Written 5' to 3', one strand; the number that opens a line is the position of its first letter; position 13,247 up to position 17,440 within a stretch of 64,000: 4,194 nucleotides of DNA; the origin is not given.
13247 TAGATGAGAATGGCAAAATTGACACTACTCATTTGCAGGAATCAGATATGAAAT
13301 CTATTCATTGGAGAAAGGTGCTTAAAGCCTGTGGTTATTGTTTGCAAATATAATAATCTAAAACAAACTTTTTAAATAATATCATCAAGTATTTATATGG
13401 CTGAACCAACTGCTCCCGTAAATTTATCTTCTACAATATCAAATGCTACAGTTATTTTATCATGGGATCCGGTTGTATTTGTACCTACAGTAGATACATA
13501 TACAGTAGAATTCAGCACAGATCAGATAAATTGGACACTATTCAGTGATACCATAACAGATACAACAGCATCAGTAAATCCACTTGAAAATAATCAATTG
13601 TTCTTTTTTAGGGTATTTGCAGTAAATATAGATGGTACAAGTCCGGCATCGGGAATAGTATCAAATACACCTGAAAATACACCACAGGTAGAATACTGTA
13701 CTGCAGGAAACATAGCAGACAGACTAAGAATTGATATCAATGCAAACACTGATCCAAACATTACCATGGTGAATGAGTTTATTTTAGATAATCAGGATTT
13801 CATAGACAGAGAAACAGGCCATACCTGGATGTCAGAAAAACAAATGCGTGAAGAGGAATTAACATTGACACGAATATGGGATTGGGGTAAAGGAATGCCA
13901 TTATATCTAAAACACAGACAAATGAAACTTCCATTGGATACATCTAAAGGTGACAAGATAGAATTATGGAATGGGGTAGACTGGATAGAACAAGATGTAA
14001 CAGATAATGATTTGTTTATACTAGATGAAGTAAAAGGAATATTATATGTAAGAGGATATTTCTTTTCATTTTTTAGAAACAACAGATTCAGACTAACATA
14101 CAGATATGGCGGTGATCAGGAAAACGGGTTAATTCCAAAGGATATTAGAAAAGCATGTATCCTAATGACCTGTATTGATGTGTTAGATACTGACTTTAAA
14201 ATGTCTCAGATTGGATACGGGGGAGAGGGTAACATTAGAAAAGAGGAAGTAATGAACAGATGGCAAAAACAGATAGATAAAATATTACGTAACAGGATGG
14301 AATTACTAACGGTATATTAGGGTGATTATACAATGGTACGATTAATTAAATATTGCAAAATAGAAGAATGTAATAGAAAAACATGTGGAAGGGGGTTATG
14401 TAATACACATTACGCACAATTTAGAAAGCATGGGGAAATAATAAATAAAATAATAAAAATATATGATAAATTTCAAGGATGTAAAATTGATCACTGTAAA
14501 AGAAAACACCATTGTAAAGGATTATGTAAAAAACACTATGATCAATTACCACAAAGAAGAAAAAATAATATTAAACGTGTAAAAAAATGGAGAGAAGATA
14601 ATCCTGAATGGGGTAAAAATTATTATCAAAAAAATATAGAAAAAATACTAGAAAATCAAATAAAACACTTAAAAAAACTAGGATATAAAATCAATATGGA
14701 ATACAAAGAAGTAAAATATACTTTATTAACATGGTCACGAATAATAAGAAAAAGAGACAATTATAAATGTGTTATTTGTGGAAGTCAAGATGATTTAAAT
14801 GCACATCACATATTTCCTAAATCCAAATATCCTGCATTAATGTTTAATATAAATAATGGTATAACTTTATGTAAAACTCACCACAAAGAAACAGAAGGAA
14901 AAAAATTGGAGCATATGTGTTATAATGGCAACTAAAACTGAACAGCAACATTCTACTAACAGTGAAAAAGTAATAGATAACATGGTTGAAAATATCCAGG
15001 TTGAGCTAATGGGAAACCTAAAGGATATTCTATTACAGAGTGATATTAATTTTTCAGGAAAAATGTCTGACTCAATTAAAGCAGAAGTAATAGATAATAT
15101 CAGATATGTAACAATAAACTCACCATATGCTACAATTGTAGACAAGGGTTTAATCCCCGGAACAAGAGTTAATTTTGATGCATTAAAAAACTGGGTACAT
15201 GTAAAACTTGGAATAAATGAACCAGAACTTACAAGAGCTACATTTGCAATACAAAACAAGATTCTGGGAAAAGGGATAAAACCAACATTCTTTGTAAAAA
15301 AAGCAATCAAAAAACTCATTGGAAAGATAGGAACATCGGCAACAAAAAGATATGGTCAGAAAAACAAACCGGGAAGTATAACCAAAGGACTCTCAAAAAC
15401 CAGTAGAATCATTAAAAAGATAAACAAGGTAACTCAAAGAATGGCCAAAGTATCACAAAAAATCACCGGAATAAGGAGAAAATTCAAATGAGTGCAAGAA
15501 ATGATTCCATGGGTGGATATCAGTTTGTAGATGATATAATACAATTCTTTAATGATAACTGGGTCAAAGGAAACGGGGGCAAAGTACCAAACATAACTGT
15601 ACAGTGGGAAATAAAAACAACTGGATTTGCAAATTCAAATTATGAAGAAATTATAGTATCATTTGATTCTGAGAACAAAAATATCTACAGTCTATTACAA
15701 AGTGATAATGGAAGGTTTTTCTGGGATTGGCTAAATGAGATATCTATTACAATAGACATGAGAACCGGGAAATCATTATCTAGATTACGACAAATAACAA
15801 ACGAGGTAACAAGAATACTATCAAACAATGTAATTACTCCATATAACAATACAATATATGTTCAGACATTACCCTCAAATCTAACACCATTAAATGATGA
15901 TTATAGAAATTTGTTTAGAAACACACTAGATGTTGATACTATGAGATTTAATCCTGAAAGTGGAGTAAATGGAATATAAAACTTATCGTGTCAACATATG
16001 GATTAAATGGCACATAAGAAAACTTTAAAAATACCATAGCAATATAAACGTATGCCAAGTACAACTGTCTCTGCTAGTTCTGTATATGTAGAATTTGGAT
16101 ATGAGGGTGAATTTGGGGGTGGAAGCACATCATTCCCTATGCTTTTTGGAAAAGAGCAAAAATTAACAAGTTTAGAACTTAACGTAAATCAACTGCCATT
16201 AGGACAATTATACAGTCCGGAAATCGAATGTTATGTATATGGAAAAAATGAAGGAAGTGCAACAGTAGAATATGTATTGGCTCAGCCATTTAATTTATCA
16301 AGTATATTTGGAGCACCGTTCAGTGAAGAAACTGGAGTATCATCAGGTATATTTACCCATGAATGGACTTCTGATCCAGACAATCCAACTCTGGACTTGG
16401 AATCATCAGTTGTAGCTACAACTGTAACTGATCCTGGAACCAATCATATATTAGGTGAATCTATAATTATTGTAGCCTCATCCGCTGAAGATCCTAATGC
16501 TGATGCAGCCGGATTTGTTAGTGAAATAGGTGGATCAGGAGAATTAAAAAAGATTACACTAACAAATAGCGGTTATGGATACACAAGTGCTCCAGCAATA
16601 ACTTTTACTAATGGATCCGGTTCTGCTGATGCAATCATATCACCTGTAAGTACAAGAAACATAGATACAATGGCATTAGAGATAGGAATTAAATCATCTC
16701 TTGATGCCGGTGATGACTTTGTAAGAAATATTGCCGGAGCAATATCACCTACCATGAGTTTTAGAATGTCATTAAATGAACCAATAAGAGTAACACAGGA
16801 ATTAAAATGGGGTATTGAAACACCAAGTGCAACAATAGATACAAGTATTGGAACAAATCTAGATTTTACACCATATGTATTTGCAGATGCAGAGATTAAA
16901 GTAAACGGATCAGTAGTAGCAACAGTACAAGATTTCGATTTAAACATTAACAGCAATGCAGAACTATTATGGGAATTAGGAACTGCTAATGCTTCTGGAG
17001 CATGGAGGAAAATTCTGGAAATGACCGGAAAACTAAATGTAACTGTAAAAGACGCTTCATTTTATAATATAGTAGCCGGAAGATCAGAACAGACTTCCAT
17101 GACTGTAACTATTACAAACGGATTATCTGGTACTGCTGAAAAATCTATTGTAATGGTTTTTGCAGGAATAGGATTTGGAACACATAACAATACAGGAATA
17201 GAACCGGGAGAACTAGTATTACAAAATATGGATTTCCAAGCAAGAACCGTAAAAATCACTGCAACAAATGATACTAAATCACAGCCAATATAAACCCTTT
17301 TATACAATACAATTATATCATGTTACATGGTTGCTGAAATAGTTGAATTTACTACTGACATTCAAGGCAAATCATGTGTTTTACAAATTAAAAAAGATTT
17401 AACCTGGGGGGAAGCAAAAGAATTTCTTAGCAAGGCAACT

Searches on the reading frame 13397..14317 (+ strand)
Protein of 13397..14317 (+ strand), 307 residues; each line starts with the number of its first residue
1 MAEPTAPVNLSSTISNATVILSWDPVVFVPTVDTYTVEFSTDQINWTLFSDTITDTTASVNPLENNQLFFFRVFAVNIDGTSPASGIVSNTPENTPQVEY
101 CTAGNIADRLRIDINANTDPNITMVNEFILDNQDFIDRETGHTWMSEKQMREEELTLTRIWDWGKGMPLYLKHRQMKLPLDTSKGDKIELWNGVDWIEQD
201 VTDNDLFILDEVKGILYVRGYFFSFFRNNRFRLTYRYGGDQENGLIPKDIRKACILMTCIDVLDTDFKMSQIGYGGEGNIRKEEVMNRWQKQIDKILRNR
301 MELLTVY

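Call 83: search_protein_families(library=phrogs, max_evalue=0.001, proteins=[window:13397-14317:+])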
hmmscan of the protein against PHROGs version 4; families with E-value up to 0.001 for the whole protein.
window:13397-14317:+ (307 aa): 2 families
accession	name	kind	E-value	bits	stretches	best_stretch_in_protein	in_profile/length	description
phrog_17057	-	unknown function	6.3e-31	108.8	1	97-301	9-217/225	-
phrog_4971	-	tail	2.1e-05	25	1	6-85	194-272/283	major tail protein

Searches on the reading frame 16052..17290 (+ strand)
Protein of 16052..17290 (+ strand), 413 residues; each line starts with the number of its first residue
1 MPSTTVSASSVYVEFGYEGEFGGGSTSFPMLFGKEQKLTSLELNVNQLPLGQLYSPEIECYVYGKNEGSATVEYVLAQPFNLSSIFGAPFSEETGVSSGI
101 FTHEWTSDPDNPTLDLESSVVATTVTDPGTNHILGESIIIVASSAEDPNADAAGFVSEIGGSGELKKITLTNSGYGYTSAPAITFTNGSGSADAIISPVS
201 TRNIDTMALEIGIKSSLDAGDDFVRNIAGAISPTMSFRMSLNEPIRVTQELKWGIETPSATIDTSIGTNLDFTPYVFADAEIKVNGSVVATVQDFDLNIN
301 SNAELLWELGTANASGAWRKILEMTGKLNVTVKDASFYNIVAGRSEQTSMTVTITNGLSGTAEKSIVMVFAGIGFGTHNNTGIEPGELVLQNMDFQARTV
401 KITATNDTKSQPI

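Call 83: search_protein_families(library=phrogs, max_evalue=0.001, proteins=[window:16052-17290:+])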
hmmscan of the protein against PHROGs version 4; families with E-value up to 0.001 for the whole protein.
window:16052-17290:+ (413 aa): 1 family
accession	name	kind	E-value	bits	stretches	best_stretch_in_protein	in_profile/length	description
phrog_460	-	connector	1.4e-05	24.9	1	47-211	157-314/385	head closure Hc2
